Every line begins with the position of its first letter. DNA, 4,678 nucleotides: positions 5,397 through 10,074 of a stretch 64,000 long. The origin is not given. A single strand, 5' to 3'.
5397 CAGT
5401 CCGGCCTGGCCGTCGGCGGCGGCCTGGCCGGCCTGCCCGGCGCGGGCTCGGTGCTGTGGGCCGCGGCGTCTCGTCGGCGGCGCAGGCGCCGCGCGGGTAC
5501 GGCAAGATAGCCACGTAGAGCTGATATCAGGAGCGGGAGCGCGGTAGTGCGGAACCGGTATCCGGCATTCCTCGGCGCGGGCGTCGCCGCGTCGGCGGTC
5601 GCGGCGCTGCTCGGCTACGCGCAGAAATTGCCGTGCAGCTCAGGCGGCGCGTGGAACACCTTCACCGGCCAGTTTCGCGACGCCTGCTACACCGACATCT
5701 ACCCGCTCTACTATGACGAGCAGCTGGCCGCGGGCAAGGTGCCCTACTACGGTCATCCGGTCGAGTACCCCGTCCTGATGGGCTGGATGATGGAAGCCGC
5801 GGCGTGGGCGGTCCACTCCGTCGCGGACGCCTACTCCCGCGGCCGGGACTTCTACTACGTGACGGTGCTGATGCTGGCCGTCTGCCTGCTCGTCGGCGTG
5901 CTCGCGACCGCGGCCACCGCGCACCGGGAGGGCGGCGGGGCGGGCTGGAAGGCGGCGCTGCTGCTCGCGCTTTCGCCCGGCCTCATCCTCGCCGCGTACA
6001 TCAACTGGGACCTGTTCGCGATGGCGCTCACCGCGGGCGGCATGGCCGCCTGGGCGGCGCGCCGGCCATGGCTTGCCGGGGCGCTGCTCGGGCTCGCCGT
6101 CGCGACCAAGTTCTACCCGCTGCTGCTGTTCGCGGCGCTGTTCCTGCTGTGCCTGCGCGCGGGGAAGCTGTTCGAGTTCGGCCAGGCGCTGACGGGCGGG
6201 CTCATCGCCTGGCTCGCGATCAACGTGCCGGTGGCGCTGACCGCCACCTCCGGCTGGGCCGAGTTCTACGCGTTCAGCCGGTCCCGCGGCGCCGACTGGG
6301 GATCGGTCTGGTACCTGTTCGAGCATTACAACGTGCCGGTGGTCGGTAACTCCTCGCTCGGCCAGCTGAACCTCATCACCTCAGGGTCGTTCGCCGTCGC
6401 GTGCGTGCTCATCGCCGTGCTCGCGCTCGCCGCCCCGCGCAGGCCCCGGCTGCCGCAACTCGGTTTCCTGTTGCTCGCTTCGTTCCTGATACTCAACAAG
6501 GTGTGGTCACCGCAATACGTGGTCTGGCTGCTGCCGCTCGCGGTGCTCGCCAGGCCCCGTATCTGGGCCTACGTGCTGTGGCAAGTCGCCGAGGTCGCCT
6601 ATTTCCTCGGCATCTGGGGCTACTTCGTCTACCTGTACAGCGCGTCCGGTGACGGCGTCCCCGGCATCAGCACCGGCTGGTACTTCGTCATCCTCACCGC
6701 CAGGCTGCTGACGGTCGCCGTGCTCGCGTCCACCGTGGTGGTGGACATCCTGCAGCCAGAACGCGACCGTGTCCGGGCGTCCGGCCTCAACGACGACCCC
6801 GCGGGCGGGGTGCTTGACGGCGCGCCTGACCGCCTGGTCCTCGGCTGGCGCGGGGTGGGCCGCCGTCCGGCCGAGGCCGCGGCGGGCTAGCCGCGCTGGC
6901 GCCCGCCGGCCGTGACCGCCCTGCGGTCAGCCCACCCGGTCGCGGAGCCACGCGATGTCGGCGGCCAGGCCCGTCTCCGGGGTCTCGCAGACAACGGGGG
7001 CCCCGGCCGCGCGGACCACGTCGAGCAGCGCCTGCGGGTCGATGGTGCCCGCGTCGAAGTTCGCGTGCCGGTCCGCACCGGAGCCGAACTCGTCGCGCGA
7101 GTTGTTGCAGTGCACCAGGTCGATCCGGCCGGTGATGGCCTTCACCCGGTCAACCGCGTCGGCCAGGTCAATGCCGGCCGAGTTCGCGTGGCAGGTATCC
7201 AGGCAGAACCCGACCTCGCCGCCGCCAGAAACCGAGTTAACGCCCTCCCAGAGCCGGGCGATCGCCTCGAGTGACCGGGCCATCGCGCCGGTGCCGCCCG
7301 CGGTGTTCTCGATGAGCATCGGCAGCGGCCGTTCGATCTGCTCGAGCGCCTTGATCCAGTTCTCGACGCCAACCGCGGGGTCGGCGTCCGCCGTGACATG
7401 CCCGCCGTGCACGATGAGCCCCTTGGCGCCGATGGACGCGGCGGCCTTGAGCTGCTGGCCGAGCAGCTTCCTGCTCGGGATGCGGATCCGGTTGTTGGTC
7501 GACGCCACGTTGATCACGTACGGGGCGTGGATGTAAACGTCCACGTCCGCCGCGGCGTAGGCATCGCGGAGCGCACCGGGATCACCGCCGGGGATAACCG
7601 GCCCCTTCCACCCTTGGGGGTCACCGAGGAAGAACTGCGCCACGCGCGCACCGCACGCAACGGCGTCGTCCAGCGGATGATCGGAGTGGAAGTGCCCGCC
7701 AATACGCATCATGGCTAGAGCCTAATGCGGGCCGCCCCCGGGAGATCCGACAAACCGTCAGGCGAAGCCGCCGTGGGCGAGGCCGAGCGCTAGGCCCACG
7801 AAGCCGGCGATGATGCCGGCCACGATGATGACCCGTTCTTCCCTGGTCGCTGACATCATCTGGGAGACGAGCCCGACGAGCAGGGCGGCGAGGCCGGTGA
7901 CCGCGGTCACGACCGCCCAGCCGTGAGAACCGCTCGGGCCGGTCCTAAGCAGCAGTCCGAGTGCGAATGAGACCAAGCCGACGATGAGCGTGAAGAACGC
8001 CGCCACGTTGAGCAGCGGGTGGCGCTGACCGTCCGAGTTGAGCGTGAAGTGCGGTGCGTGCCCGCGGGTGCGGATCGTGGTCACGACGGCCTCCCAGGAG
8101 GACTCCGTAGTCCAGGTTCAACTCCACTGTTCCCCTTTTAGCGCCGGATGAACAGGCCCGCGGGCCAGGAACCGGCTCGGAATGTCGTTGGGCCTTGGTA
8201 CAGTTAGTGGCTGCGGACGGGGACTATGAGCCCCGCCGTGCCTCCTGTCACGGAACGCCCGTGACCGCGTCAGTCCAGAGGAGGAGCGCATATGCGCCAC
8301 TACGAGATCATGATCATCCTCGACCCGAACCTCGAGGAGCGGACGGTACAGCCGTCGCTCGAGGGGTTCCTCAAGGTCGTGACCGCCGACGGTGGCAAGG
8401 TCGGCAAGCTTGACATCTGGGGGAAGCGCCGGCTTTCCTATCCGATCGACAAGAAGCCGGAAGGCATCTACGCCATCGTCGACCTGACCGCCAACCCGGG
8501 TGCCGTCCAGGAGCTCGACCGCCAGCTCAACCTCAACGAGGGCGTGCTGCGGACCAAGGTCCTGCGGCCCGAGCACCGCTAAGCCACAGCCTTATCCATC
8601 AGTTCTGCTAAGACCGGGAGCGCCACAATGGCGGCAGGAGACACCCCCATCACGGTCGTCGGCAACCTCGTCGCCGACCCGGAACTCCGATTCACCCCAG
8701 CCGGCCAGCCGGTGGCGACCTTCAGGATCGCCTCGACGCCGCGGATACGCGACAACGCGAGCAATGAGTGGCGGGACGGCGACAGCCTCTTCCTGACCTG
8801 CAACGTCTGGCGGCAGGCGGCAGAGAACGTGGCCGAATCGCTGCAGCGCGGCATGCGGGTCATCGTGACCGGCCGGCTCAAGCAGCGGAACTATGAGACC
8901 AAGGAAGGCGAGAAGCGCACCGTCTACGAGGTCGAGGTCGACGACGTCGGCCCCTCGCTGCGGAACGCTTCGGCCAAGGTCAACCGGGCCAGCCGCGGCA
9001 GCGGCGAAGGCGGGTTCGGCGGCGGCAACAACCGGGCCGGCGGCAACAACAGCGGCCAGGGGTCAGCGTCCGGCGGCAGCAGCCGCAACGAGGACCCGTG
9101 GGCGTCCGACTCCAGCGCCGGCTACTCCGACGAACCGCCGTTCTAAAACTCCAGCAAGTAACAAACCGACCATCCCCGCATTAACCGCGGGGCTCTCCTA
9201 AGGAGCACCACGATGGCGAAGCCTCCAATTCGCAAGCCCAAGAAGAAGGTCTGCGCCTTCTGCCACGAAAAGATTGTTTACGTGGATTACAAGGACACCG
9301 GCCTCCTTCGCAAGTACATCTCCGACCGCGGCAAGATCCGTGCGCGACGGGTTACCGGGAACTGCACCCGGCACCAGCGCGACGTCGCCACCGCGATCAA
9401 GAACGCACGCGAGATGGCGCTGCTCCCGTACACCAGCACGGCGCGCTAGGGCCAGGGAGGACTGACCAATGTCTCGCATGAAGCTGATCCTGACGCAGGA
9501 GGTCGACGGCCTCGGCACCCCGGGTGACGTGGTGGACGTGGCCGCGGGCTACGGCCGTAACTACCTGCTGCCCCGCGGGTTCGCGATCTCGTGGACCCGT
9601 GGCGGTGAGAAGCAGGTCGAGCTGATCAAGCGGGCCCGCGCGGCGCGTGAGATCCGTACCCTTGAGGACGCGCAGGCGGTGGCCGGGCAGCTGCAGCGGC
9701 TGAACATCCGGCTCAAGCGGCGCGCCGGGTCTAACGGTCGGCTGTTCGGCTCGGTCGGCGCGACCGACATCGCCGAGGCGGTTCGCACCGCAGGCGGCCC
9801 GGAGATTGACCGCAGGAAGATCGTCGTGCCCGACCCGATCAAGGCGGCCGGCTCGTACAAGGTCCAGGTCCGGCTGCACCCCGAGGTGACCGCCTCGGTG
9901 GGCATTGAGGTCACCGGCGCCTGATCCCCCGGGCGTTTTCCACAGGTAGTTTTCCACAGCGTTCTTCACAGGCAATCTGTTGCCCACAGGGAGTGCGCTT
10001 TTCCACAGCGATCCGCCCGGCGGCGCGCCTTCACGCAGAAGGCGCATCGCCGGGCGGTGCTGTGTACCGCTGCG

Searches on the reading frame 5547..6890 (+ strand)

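Call 42: search_protein_families(library=pfam, proteins=[window:5547-6890:+], max_evalue=0.001)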
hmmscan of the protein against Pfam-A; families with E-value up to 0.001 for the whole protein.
window:5547-6890:+ (447 aa): 2 families
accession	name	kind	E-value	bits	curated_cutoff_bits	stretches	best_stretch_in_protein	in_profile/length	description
PF09594.16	GT87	-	2.3e-08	34.6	25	1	104-314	25-231/237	Glycosyltransferase family 87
PF05007.19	Mannosyl_trans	-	0.00089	19.7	23.4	0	172-367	25-227/259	Mannosyltransferase (PIG-M)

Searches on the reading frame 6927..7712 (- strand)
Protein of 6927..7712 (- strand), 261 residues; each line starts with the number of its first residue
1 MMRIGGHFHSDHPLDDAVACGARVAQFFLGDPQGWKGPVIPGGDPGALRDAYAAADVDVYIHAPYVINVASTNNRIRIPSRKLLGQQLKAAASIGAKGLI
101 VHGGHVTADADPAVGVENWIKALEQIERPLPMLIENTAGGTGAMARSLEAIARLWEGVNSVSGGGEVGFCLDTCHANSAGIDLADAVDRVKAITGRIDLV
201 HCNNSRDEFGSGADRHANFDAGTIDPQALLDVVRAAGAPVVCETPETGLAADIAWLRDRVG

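Call 42: search_protein_families(library=pfam, proteins=[window:6927-7712:-], max_evalue=0.001)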
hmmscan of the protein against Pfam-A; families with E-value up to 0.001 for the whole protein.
window:6927-7712:- (261 aa): 1 family
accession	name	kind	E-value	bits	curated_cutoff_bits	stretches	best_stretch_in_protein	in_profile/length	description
PF01261.30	AP_endonuc_2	-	4.4e-33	115.5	31.1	1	14-258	1-248/249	Xylose isomerase-like TIM barrel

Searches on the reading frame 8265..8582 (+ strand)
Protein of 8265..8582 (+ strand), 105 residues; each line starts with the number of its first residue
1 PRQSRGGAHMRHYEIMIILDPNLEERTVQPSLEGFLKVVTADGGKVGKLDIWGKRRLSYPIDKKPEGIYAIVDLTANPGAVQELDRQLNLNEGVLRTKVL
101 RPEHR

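Call 42: search_protein_families(library=pfam, proteins=[window:8265-8582:+], max_evalue=0.001)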
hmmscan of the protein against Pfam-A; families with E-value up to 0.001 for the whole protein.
window:8265-8582:+ (105 aa): 1 family
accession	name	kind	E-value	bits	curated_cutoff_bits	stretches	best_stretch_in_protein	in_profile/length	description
PF01250.22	Ribosomal_S6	-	1.1e-28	99.6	27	1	12-101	1-90/90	Ribosomal protein S6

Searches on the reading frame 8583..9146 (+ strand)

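Call 42: search_protein_families(library=pfam, proteins=[window:8583-9146:+], max_evalue=0.001)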
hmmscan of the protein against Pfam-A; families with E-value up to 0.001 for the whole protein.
window:8583-9146:+ (187 aa): 2 families
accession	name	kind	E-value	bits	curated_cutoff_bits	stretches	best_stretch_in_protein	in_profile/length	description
PF00436.31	SSB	-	3.9e-30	104.4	26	1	23-123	4-102/104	Single-strand binding protein family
PF01336.31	tRNA_anti-codon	-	1.7e-05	25.1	27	1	70-121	28-71/75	OB-fold nucleic acid binding domain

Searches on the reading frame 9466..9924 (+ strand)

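Call 42: search_protein_families(library=pfam, proteins=[window:9466-9924:+], max_evalue=0.001)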
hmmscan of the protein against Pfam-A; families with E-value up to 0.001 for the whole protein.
window:9466-9924:+ (152 aa): 2 families
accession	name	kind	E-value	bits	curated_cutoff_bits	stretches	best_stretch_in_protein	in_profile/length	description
PF03948.19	Ribosomal_L9_C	-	4.4e-28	98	23.2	1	67-150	1-85/86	Ribosomal protein L9, C-terminal domain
PF01281.25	Ribosomal_L9_N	-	1.2e-19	70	20.7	1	5-50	1-46/47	Ribosomal protein L9, N-terminal domain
